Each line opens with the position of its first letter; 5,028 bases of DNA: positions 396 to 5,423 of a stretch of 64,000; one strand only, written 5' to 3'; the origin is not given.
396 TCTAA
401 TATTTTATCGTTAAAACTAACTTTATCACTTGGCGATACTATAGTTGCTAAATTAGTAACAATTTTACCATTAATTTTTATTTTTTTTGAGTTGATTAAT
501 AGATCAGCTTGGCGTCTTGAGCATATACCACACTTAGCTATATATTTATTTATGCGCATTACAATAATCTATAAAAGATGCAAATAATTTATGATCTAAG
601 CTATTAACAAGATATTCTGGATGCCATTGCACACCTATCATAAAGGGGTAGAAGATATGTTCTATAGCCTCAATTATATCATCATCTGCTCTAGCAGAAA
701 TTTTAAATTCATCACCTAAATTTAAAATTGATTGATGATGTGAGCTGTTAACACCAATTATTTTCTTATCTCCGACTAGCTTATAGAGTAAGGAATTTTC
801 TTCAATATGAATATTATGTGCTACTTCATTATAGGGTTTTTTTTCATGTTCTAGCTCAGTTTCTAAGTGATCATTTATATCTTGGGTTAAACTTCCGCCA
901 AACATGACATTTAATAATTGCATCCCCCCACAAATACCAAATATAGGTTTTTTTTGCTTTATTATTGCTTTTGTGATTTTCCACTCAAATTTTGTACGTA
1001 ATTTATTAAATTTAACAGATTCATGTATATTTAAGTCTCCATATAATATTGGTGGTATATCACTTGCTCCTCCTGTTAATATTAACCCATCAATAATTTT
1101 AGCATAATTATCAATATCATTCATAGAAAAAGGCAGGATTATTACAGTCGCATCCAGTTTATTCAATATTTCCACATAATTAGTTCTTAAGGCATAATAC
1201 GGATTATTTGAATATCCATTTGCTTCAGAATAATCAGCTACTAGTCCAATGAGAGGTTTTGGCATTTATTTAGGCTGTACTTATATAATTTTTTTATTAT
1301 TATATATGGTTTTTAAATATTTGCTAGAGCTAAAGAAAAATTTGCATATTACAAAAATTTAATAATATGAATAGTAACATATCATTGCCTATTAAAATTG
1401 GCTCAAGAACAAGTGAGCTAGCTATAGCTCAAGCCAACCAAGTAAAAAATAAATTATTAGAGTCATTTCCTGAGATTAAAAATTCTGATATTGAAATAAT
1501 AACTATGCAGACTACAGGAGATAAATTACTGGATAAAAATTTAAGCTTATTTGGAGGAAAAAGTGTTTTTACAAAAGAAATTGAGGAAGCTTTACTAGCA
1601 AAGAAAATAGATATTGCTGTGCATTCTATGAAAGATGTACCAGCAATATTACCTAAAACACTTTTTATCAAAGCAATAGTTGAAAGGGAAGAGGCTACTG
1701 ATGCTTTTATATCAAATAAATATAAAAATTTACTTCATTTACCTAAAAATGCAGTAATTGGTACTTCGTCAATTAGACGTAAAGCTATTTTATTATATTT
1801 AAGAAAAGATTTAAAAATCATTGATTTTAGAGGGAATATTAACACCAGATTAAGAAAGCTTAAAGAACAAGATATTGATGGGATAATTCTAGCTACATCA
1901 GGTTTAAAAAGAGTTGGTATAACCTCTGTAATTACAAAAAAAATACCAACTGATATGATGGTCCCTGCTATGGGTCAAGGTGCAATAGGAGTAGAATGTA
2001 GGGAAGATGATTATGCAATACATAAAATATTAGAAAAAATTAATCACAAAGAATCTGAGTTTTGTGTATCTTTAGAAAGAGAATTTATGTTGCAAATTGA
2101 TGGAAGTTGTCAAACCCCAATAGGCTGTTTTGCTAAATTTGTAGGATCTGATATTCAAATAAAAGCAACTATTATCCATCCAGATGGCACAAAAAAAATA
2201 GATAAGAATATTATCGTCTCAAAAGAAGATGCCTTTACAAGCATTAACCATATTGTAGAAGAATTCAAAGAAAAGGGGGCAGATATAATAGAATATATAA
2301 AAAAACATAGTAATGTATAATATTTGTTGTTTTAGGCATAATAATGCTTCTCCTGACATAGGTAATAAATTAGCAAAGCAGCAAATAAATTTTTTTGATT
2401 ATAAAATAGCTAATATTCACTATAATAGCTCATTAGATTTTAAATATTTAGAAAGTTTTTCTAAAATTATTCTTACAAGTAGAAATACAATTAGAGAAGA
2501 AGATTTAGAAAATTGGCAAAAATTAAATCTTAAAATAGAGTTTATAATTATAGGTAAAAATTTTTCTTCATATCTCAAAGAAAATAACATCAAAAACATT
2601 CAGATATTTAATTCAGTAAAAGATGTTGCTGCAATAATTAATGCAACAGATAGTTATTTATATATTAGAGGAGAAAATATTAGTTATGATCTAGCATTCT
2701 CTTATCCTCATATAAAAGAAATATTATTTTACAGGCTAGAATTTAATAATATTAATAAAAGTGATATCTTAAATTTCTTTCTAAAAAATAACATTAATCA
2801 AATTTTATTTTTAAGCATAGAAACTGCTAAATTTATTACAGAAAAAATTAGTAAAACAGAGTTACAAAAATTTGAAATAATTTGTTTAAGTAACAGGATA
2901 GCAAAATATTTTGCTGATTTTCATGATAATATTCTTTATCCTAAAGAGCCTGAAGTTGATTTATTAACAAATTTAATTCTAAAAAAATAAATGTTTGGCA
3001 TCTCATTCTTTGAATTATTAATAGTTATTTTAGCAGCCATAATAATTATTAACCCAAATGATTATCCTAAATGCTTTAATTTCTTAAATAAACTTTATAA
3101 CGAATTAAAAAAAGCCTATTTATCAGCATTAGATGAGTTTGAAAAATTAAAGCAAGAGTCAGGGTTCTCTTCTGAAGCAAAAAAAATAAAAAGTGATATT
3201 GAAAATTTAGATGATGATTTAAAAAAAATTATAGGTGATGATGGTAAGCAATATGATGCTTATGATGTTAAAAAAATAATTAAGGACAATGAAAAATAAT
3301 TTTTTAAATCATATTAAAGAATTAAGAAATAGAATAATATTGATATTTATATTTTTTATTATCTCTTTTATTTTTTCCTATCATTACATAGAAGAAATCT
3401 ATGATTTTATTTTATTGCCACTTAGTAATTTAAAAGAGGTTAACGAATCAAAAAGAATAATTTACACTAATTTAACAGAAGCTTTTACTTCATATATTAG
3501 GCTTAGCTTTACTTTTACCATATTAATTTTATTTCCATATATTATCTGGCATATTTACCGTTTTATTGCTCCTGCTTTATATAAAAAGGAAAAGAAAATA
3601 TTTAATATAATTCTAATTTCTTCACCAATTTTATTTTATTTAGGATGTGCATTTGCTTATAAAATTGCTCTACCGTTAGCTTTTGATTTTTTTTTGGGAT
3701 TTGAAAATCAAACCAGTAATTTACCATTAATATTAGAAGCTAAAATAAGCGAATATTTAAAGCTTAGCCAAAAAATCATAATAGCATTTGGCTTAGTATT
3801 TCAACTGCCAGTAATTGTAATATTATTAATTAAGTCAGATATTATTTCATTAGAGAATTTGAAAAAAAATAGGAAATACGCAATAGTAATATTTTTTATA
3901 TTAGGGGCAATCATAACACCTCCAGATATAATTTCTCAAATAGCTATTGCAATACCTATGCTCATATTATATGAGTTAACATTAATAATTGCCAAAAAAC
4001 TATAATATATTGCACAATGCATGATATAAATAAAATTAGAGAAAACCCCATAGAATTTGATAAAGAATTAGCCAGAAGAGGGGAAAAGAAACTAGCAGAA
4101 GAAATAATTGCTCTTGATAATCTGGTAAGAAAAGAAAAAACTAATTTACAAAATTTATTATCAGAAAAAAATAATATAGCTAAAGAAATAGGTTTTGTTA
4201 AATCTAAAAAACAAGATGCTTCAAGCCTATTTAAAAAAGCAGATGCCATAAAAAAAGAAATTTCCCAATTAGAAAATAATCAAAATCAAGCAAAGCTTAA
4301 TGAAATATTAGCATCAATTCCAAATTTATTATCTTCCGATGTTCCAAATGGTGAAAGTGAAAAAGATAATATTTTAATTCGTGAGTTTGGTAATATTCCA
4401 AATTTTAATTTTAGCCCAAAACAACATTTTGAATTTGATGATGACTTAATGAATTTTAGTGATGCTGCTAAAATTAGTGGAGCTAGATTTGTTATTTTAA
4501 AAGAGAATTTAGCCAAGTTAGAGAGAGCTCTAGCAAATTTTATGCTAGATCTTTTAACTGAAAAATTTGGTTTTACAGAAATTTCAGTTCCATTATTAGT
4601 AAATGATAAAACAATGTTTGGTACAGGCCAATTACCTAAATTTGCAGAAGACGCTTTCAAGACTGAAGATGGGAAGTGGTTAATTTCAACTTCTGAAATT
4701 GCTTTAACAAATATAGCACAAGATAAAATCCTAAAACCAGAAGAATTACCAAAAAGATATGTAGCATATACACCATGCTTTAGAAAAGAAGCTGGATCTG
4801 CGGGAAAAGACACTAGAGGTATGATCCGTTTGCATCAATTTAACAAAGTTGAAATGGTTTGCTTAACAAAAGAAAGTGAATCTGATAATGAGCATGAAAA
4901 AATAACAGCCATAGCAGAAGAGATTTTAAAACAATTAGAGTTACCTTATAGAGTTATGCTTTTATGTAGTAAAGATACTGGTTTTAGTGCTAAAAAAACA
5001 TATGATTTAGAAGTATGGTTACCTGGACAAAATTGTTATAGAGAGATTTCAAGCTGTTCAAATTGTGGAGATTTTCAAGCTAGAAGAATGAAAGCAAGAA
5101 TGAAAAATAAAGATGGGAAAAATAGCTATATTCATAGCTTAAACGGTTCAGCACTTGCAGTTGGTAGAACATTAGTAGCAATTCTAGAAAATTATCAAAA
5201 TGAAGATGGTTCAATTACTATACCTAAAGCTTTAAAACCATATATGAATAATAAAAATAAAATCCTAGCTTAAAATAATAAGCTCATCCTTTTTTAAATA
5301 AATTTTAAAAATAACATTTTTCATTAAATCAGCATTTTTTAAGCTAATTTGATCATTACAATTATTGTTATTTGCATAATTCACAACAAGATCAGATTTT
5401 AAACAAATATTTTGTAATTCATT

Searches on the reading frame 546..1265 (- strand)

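Call 9: search_protein_families(library=pfam, proteins=[window:546-1265:-], max_evalue=0.001)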
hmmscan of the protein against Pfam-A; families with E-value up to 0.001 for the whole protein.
window:546-1265:- (239 aa): 2 families
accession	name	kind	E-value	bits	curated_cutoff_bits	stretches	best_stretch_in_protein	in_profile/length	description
PF07722.19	Peptidase_C26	-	1.8e-58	198.3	20.5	1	4-217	1-219/219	Peptidase C26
PF00117.34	GATase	-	1.1e-22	81.1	22.8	1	26-231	9-186/190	Glutamine amidotransferase class-I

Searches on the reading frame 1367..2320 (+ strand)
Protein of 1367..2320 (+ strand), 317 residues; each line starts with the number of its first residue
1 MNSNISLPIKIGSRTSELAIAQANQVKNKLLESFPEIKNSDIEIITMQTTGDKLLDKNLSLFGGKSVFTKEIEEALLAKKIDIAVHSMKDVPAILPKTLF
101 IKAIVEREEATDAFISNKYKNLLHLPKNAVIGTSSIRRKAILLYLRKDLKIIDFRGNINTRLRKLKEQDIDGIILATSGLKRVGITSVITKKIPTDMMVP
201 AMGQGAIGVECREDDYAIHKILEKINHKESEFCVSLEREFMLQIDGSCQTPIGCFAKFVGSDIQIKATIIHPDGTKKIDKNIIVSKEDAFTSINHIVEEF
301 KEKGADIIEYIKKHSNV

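Call 9: search_protein_families(library=pfam, proteins=[window:1367-2320:+], max_evalue=0.001)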
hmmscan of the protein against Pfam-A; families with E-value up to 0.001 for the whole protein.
window:1367-2320:+ (317 aa): 2 families
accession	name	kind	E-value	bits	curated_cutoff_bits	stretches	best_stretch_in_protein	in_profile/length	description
PF01379.25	Porphobil_deam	-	1.9e-79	266.5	22.1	1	9-219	1-206/207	Porphobilinogen deaminase, dipyromethane cofactor binding domain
PF03900.20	Porphobil_deamC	-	1.5e-13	51.3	26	1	232-291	2-63/74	Porphobilinogen deaminase, C-terminal domain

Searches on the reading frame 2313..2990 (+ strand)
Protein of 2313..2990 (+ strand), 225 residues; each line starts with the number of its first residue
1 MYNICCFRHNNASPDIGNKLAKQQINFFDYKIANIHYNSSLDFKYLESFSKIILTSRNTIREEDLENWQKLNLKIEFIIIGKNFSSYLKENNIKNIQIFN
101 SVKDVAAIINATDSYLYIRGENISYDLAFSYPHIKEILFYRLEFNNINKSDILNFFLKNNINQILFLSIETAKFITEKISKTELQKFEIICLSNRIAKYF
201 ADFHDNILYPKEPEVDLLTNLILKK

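Call 9: search_protein_families(library=pfam, proteins=[window:2313-2990:+], max_evalue=0.001)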
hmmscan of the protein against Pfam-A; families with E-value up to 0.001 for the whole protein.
window:2313-2990:+ (225 aa): 1 family
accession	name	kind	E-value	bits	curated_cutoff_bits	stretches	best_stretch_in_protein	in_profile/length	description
PF02602.20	HEM4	-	3.5e-11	43.1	27.5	1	44-218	36-229/231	Uroporphyrinogen-III synthase HemD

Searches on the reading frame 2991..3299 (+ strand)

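Call 76: search_protein_families(library=pfam, proteins=[window:2991-3299:+], max_evalue=0.01)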
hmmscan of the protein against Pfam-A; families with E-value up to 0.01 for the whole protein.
window:2991-3299:+ (102 aa): 1 family
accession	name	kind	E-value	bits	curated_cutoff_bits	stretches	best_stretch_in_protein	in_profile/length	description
PF24531.2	ANC1_spectrin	-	0.005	17.6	27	1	30-81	41-89/95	Nuclear anchorage protein 1, spectrin repeat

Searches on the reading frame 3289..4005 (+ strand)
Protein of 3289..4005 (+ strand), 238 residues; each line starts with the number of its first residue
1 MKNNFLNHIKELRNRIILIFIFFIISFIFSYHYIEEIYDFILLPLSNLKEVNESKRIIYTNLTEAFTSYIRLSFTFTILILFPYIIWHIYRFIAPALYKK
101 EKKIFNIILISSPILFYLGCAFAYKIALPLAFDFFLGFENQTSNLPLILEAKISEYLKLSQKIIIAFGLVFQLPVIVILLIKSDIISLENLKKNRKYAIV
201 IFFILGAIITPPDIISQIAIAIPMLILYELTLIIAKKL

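Call 9: search_protein_families(library=pfam, proteins=[window:3289-4005:+], max_evalue=0.001)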
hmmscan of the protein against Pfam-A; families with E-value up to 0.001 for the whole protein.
window:3289-4005:+ (238 aa): 1 family
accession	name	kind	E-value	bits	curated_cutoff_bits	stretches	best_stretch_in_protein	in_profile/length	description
PF00902.23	TatC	-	5.4e-65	219.5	25.1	1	7-223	1-208/208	Sec-independent protein translocase protein (TatC)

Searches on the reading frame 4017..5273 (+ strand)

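Call 9: search_protein_families(library=pfam, proteins=[window:4017-5273:+], max_evalue=0.001)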
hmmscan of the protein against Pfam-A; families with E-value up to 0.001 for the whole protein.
window:4017-5273:+ (418 aa): 2 families
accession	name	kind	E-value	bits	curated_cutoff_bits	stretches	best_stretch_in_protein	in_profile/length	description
PF00587.30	tRNA-synt_2b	-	5.2e-41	141.1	29.3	1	217-393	8-179/179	tRNA synthetase class II core domain (G, H, P, S and T)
PF02403.27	Seryl_tRNA_N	-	3.8e-19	69.3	28.2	1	1-104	1-107/108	Seryl-tRNA synthetase N-terminal domain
